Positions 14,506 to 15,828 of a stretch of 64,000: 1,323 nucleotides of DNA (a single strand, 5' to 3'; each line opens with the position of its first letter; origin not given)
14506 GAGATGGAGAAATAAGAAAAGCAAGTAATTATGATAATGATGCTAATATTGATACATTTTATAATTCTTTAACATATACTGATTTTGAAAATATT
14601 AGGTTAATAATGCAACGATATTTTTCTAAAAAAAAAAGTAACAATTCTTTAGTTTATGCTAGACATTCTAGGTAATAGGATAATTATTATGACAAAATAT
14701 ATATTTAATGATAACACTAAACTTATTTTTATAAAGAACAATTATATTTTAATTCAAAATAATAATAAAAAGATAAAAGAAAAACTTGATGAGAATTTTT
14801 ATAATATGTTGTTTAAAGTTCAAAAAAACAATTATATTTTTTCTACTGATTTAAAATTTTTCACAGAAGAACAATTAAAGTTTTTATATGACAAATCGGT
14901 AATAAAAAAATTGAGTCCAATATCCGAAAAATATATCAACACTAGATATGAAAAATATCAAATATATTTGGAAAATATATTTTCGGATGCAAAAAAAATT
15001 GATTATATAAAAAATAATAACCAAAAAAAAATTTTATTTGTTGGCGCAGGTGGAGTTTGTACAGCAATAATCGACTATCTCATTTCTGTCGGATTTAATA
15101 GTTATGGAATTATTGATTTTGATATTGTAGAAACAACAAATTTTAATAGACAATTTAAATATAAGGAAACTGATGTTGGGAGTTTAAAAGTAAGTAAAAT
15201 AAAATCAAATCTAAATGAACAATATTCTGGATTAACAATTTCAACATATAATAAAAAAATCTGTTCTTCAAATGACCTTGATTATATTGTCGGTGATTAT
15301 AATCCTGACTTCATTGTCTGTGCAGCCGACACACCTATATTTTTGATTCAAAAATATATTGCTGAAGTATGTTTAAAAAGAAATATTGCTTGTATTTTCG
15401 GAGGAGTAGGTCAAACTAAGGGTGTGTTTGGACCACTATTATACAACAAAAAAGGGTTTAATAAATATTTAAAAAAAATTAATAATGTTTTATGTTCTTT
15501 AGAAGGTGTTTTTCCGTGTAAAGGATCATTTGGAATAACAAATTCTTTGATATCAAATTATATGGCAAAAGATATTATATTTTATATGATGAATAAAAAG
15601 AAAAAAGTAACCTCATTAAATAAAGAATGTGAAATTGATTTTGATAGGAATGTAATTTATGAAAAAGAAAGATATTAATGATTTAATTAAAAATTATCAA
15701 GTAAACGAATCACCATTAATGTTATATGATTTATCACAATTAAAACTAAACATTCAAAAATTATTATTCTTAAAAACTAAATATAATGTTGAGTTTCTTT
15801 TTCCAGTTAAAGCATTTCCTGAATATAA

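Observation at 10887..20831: Unclassified peptide-derived biosynthetic operon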

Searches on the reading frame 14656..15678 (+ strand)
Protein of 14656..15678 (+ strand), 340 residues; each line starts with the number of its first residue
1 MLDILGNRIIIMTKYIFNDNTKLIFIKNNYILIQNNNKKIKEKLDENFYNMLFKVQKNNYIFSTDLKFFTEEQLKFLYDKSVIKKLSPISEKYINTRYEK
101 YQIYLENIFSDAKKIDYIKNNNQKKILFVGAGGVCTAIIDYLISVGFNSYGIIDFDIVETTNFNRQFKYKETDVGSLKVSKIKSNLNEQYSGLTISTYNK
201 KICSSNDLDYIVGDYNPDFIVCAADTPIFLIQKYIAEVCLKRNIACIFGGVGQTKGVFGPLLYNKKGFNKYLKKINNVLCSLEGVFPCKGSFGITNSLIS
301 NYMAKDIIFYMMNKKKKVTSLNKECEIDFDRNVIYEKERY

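Call 5: search_protein_families(library=pfam, proteins=[window:14656-15678:+], max_evalue=0.01)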
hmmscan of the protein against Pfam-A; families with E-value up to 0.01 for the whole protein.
window:14656-15678:+ (340 aa): 1 family
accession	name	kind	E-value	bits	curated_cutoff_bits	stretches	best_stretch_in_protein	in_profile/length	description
PF00899.27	ThiF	-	3.8e-31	108.5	28.1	1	122-318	19-208/238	ThiF family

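Call 7: search_protein_families(library=ncbifam, proteins=[window:14656-15678:+], max_evalue=0.01)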
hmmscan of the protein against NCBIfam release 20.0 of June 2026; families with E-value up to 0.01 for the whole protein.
window:14656-15678:+ (340 aa): 20 families
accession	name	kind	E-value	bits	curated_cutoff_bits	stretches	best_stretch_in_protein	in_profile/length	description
TIGR02356.1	adenyl_thiF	equivalog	5.7e-21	74.8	275.25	1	122-287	20-185/203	thiazole biosynthesis adenylyltransferase ThiF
NF004281.0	PRK05690.1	subfamily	2.6e-16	59.6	266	1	97-266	12-170/250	molybdopterin-synthase adenylyltransferase MoeB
NF006395.0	PRK08644.1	equivalog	8.8e-16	58.2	159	1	115-228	22-131/215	sulfur carrier protein ThiS adenylyltransferase ThiF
NF047750.1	SAMPActivE1UbaA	equivalog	4.6e-15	55.7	450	1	123-256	32-160/270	SAMP-activating enzyme E1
NF005646.0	PRK07411.1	equivalog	6.4e-15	55.2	633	1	95-257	10-167/390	molybdopterin-synthase adenylyltransferase MoeB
TIGR02355.1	moeB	equivalog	1.6e-14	53.9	376.55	1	102-250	8-146/240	molybdopterin-synthase adenylyltransferase MoeB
NF006444.0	PRK08762.1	equivalog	5.6e-14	51.6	449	1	122-256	146-275/387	molybdopterin-synthase adenylyltransferase MoeB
NF005902.0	PRK07878.1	equivalog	6.4e-13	48.4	647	1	114-225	33-141/392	adenylyltransferase/sulfurtransferase MoeZ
NF009123.0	PRK12475.1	subfamily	2.6e-11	43.4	510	1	121-265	22-163/338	MoeB/ThiF family adenylyltransferase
NF004111.0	PRK05600.1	equivalog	1.8e-10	40.5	437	1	122-212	40-130/371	ThiF family adenylyltransferase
TIGR02354.1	thiF_fam2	equivalog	2.7e-10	40.5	152.2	1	121-228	19-122/200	thiamine biosynthesis protein ThiF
NF006204.0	PRK08328.1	equivalog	1.9e-09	37.5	339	1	122-312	26-206/231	hypothetical protein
NF011424.0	PRK14851.1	subfamily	5.7e-07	27.9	1170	1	122-214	42-133/679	hypothetical protein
TIGR01408.1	Ube1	subfamily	1.1e-06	26.7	750.05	1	73-208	374-509/1008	ubiquitin-activating enzyme E1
NF006077.0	PRK08223.1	equivalog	2e-06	27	266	1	122-249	27-151/296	hypothetical protein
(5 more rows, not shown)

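Call 8: search_solved_structures(query=window:14656-15678:+, max_evalue=0.001)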
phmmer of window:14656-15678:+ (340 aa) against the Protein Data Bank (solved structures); distinct sequences matched with E-value up to 0.001: 36.
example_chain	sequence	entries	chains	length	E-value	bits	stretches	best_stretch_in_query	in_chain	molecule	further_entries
6om4_A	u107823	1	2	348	9.6e-12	48.2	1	95-267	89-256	MccB protein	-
3h5n_A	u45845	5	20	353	1e-11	48.1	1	95-268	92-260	MccB protein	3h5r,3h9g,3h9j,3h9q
3h5a_A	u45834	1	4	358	1.1e-11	48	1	95-268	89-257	MccB protein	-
9dqb_B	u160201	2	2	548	1.2e-09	41.3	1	125-268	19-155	SUMO-activating enzyme subunit 2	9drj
3kyd_B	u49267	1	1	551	1.2e-09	41.3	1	125-268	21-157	SUMO-activating enzyme subunit 2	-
6xog_B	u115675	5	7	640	1.6e-09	41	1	125-268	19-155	SUMO-activating enzyme subunit 2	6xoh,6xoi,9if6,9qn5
1y8q_B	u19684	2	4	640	1.6e-09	40.9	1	125-268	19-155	Ubiquitin-like 2 activating enzyme E1B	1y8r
3kyc_B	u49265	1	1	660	1.7e-09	40.9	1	125-268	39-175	SUMO-activating enzyme subunit 2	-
6cwy_D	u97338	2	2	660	1.7e-09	40.9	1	125-268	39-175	SUMO-activating enzyme subunit 2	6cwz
1r4m_B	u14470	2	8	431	2.6e-08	37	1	124-226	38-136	ubiquitin-activating enzyme E1C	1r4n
1tt5_B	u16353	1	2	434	2.6e-08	36.9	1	124-226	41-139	ubiquitin-activating enzyme E1C isoform 1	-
3dbl_B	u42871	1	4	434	2.6e-08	36.9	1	124-226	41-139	NEDD8-activating enzyme E1 catalytic subunit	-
3dbr_B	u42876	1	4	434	2.6e-08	36.9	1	124-226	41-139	NEDD8-activating enzyme E1 catalytic subunit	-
3dbh_B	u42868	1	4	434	2.6e-08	36.9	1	124-226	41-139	NEDD8-activating enzyme E1 catalytic subunit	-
1yov_B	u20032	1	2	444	2.7e-08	36.9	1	124-226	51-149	Ubiquitin-activating enzyme E1C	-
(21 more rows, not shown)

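Call 10: find_homologous_proteins(query=window:14656-15678:+, max_evalue=0.001)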
Query window:14656-15678:+ (340 aa): 26 proteins with E <= 0.001 among 2630 candidates.
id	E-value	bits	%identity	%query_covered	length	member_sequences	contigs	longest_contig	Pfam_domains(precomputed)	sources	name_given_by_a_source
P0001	1.6e-210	716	100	97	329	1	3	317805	PF00899.28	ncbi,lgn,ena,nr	ncbi:MAG: ThiF family adenylyltransferase [Bacilli bacterium]|nr:ThiF family adenylyltransferase [Ba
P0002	1.1e-150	520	72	97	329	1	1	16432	PF00899.28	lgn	-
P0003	2.2e-142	492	68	97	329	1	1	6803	PF00899.28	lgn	-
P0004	1.2e-141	490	67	97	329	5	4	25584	PF00899.28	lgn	-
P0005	1.4e-137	477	65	97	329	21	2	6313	PF00899.28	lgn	-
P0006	8.2e-136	471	66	97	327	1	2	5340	PF00899.28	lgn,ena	-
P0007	4.6e-134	465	66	97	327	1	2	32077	PF00899.28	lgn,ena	-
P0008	6.6e-133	461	64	97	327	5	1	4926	PF00899.28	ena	-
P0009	4.6e-132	459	63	97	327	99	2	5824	PF00899.28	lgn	-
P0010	5.7e-128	445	63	97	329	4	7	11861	PF00899.28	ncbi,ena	-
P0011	8.4e-127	441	63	97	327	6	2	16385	PF00899.28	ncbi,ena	-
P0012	8.6e-127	441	62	97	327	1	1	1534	PF00899.28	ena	-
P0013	1.0e-126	441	62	97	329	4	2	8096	PF00899.28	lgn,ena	-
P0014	1.0e-126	441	65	91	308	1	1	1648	PF00899.28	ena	-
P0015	4.8e-126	439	61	97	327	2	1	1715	PF00899.28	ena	-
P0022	1.5e-64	237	46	94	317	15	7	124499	PF00899.28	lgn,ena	-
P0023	2.3e-45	174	36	97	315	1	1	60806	PF00899.28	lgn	-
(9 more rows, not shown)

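Call 11: find_encoding_contigs(protein=P0022, flank=10000, max_places=3)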
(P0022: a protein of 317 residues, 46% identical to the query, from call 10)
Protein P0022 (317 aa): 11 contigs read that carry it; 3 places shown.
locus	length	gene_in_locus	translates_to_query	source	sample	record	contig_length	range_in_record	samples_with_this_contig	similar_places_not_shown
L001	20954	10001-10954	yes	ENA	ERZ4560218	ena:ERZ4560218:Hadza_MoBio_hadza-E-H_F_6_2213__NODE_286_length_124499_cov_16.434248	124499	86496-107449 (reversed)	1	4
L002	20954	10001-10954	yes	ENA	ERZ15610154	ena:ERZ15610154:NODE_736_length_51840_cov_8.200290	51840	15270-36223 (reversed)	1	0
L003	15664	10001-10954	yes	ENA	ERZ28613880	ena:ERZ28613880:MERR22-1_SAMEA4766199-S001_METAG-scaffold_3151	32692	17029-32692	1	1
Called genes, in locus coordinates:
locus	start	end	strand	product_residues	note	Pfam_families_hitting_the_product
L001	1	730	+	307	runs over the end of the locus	PF07751:Abi_2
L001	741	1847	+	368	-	PF00089:Trypsin, PF13365:Trypsin_2, PF00595:PDZ (faint), PF13180:PDZ_2, PF17820:PDZ_6 (weak)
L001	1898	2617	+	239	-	PF23023:Anti-Pycsar_Apyc1, PF00753:Lactamase_B (weak), PF12706:Lactamase_B_2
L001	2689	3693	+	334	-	PF14397:ATPgrasp_ST, PF14398:ATPgrasp_YheCD (faint), PF02955:GSH-S_ATP (weak)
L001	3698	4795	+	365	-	PF01926:MMR_HSR1, PF02421:FeoB_N, PF06071:YchF-GTPase_C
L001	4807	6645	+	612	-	PF13522:GATase_6, PF13537:GATase_7, PF00733:Asn_synthase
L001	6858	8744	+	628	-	PF01326:PPDK_N, PF00391:PEP-utilizers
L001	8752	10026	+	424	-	PF04055:Radical_SAM, PF13353:Fer4_12 (weak), PF13186:SPASM (faint)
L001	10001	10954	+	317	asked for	PF00899:ThiF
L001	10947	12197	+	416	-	PF00496:SBP_bac_5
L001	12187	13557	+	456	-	PF00155:Aminotran_1_2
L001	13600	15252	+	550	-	PF02463:SMC_N, PF03193:RsgA_GTPase (faint), PF13555:AAA_29 (faint), PF25201:nSTAND6 (faint), PF00005:ABC_tran, PF00350:Dynamin_N (weak), PF12848:ABC_tran_Xtn, PF00005:ABC_tran, +5 more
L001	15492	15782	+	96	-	PF01250:Ribosomal_S6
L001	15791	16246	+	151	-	PF00436:SSB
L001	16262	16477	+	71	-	PF01084:Ribosomal_S18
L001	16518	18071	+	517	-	PF00931:NB-ARC (faint), PF02367:TsaE (faint), PF03193:RsgA_GTPase (faint), PF20720:nSTAND3 (faint), PF00005:ABC_tran, PF01637:ATPase_2 (faint), PF01926:MMR_HSR1 (faint), PF00005:ABC_tran, +7 more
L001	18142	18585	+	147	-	PF01281:Ribosomal_L9_N, PF03948:Ribosomal_L9_C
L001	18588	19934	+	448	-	PF00772:DnaB, PF13481:AAA_25, PF03796:DnaB_C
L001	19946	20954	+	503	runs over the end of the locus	PF07501:G5, PF01551:Peptidase_M23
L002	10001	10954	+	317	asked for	PF00899:ThiF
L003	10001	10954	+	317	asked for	PF00899:ThiF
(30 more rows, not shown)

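Call 12: find_encoding_contigs(protein=P0023, flank=10000, max_places=2)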
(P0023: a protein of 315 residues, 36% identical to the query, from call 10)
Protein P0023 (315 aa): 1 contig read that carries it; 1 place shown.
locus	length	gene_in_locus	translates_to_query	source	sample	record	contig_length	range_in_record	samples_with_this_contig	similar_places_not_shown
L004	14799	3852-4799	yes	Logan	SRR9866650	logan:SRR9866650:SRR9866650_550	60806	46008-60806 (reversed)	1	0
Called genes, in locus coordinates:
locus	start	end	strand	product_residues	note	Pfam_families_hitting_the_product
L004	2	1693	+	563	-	?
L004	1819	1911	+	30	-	-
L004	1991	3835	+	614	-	PF01326:PPDK_N, PF00391:PEP-utilizers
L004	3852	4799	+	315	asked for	PF00899:ThiF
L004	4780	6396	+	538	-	PF13489:Methyltransf_23 (weak), PF13847:Methyltransf_31, PF08241:Methyltransf_11, PF08242:Methyltransf_12 (weak), PF13649:Methyltransf_25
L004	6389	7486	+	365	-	PF01053:Cys_Met_Meta_PP (weak)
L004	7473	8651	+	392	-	PF00496:SBP_bac_5 (faint)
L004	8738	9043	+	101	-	PF00005:ABC_tran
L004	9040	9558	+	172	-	PF00005:ABC_tran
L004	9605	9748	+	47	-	-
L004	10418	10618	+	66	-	-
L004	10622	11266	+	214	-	-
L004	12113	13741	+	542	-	PF00133:tRNA-synt_1, PF01406:tRNA-synt_1e (faint), PF01921:tRNA-synt_1f (faint), PF09334:tRNA-synt_1g, PF00133:tRNA-synt_1 (weak)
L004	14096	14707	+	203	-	PF02661:Fic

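Call 19: find_related_loci(query=A1, collection=genome_contigs, flank=10000)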
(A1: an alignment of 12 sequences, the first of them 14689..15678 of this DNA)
Query A1 (329 aa) in genome_contigs; peptide patterns used: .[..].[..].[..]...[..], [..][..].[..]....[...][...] (x = any residue, [..] = any of these).
599 stretches matched a pattern (row limit reached: there are more); 468 encode a relative of the query (tblastn E <= 1e-3); the best 80 are kept; 80 distinct loci.
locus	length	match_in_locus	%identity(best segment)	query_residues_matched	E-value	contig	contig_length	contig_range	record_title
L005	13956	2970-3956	68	1-329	2e-144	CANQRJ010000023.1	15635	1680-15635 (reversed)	MAG: uncultured Bacilli bacterium isolate Lapin-008__bin31 genome assembly, contig: Lapin-008__NODE_4126_length_15635_co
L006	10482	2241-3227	68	1-329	7e-142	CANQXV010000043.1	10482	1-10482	MAG: uncultured Bacilli bacterium isolate Lapin-020__bin108 genome assembly, contig: Lapin-020__NODE_9319_length_10482_c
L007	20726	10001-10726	30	81-318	2e-27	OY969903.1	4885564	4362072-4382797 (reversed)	MAG: uncultured Phycisphaerales bacterium isolate MFD01213.bin.c.1 genome assembly, chromosome: 1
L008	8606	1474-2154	33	93-328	1e-26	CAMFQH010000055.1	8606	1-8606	MAG: uncultured Lactobacillus sp. isolate SRR15725434_bin.8_metaWRAP_v1.3_MAG genome assembly, contig: ERZ10622437.1191,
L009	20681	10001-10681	32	93-328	3e-26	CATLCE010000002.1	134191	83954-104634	MAG TPA_asm: Lactobacillus johnsonii isolate MGG08888_1680015488 genome assembly, contig: ERR3199619_172, whole genome s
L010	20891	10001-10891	30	5-305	4e-25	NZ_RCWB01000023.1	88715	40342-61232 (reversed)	Photorhabdus caribbeanensis strain HG29 scaffold_0023, whole genome shotgun sequence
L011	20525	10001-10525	30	76-256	2e-23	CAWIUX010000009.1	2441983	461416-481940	MAG: uncultured Actinomycetes bacterium isolate MFD01561.bin.2.29 genome assembly, contig: contig_674, whole genome shot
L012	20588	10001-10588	28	114-320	4e-23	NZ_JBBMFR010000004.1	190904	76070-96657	Bifidobacterium hominis strain CLA-AA-H311 CLA-AA-H311_contig_4_length_190904, whole genome shotgun sequence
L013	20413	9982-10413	33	111-256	7e-23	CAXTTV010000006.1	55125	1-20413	MAG TPA_asm: uncultured Ktedonobacteraceae bacterium isolate public_SRR14721957_metawrap_bin.3 genome assembly, contig:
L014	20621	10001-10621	31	101-311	1e-22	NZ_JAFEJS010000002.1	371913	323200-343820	Bifidobacterium santillanense strain MA2 Contig_2, whole genome shotgun sequence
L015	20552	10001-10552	30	59-245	5e-20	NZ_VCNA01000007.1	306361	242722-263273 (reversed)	Brevibacillus dissolubilis strain CHY01 Scaffold7, whole genome shotgun sequence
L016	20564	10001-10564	27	111-300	8e-20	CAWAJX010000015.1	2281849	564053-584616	MAG: uncultured Actinomycetota bacterium isolate MFD02416.bin.1.395 genome assembly, contig: contig_753, whole genome sh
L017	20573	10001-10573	25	118-305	4e-19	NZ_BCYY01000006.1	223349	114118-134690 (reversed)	Sphingomonas pituitosa NBRC 102491, whole genome shotgun sequence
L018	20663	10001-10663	34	81-305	4e-19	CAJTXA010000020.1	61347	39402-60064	MAG TPA_asm: uncultured Lachnospiraceae bacterium isolate MGBC114844 genome assembly, contig: MGBC114844.20, whole genom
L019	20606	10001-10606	35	81-293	6e-19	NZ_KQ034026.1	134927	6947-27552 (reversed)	Lactobacillus melliventris strain Hma8 map unlocalized plasmid pHma8p1 Hma8_scaffold8, whole genome shotgun sequence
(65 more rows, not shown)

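Call 22: find_related_loci(query=A1, collection=metagenome_contigs, flank=10000)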
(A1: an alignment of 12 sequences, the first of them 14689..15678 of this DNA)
Query A1 (329 aa) in metagenome_contigs; peptide patterns used: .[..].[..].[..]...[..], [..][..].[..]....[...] (x = any residue, [..] = any of these).
600 stretches matched a pattern (row limit reached: there are more); 401 encode a relative of the query (tblastn E <= 1e-3); the best 80 are kept; 80 distinct loci.
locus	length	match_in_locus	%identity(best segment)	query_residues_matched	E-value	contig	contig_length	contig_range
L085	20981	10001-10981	64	1-329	7e-137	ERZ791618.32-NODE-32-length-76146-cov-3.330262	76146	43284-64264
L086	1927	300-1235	42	1-319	1e-64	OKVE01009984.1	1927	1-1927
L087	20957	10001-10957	44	1-326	1e-65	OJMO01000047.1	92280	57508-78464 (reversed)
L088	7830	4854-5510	36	111-329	4e-42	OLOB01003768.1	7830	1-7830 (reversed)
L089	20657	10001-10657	36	111-329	4e-42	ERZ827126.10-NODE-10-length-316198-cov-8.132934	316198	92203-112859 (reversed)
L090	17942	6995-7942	33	1-329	3e-37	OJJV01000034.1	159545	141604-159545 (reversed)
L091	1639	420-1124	28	99-319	4e-28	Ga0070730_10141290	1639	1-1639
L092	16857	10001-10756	27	63-324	3e-27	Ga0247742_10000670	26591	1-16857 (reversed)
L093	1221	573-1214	27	79-296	1e-22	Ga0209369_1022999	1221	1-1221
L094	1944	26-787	24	75-327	8e-22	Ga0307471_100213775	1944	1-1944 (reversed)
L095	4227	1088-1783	25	82-318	1e-18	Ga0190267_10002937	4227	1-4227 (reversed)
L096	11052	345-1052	26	86-314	6e-17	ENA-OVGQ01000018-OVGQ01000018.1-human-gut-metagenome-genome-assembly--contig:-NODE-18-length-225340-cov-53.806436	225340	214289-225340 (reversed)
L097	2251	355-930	22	100-304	8e-17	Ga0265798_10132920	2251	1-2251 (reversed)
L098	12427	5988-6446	34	96-245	4e-16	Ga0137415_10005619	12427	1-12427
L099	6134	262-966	23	71-318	3e-16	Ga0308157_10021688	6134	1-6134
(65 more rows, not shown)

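Call 32: search_solved_structures(query=A1, max_evalue=0.001, show_alignments=2)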
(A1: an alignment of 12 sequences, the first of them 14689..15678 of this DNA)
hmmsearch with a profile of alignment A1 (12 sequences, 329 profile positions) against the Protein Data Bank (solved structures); distinct sequences matched with E-value up to 0.001: 72 (the best 60 are shown).
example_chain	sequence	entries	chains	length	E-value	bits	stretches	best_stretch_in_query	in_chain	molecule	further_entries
6om4_A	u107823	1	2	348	5.9e-30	107.9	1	58-316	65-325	MccB protein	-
3h5n_A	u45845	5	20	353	1.4e-29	106.6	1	58-316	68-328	MccB protein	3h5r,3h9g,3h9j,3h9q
3h5a_A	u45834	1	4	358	1.5e-29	106.6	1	58-316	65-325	MccB protein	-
5tr4_A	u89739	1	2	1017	7.4e-21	78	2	104-229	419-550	Ubiquitin-activating enzyme E1 1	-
5l6h_A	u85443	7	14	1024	1.2e-20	77.3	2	104-229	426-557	Ubiquitin-activating enzyme E1 1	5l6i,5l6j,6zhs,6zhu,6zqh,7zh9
3cmm_A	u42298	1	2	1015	1.2e-20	77.3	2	104-229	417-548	Ubiquitin-activating enzyme E1 1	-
6nya_A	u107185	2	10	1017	1.2e-20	77.3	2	104-229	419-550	Ubiquitin-activating enzyme E1 1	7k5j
4nnj_A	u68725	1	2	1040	1.2e-20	77.2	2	104-229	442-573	Ubiquitin-activating enzyme E1 1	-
6zht_C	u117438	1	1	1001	9.8e-20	74.3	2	104-229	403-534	Ubiquitin-activating enzyme E1 1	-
9qgg_B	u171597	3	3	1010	3.8e-19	72.3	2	106-236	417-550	E1 ubiquitin-activating enzyme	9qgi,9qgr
9dqb_B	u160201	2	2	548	2.4e-18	69.7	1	113-241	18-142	SUMO-activating enzyme subunit 2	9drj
3kyd_B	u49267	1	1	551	2.4e-18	69.7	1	113-241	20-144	SUMO-activating enzyme subunit 2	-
6xog_B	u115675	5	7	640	2.7e-18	69.6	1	113-241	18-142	SUMO-activating enzyme subunit 2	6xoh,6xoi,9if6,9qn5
1y8q_B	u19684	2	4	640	2.7e-18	69.6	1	113-241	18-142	Ubiquitin-like 2 activating enzyme E1B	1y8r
6cwy_D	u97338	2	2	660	2.8e-18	69.5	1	113-241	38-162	SUMO-activating enzyme subunit 2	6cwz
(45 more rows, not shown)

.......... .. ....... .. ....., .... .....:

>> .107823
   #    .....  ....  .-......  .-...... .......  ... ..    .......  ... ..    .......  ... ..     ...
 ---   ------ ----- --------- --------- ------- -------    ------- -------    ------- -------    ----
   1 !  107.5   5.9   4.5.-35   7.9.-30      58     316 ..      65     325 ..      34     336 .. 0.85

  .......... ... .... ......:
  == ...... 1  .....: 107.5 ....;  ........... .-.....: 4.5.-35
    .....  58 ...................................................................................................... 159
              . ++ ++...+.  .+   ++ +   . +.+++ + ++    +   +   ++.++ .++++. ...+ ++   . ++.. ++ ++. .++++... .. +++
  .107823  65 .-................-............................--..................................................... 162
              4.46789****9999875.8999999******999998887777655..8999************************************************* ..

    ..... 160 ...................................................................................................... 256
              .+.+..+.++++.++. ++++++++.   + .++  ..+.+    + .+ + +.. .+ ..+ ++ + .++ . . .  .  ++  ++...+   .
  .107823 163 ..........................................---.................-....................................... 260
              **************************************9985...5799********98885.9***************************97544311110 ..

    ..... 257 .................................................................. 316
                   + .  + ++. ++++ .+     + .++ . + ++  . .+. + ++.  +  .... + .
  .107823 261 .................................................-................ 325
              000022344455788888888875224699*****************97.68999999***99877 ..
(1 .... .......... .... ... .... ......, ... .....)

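Call 45: predict_structure(alignment_id=A1)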
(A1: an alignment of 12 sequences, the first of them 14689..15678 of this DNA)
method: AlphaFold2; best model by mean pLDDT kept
length: 329 residues; sequences in the alignment: 12
mean_pLDDT: 89.5   pTM: 0.87
mean pLDDT of the five models: 89.5, 89.0, 88.1, 88.0, 87.9
residues with pLDDT >= 90: 219; 70-90: 89; 50-70: 21; < 50: 0
segments of 3 or more residues with pLDDT < 50: none
pLDDT, mean of each block of 10 residues (from residue 1): 90 96 90 97 91 88 95 94 93 91 95 95 87 96 87 71 92 92 95 95 98 75 96 91 83 96 91 63 73 96 95 85 80
secondary structure, 60 per line:
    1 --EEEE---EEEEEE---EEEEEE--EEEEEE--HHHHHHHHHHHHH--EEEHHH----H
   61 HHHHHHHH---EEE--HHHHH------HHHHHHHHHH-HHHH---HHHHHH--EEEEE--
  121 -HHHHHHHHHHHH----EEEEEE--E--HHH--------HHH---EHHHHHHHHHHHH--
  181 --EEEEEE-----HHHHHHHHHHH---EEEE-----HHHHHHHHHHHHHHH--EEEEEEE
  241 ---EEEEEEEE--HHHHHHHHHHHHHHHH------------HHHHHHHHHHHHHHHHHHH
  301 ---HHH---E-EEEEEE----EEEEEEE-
elements in order: E3-6 E10-15 E19-24 E27-32 H35-47 E50-52 H60-68 E72-74 H77-81 H88-97 H99-102 H106-111 E114-118 H122-133 E138-143 H167-178 E183-188 H194-204 E208-211 H217-231 E234-240 E244-251 H254-269 H282-300 E312-317 E322-328
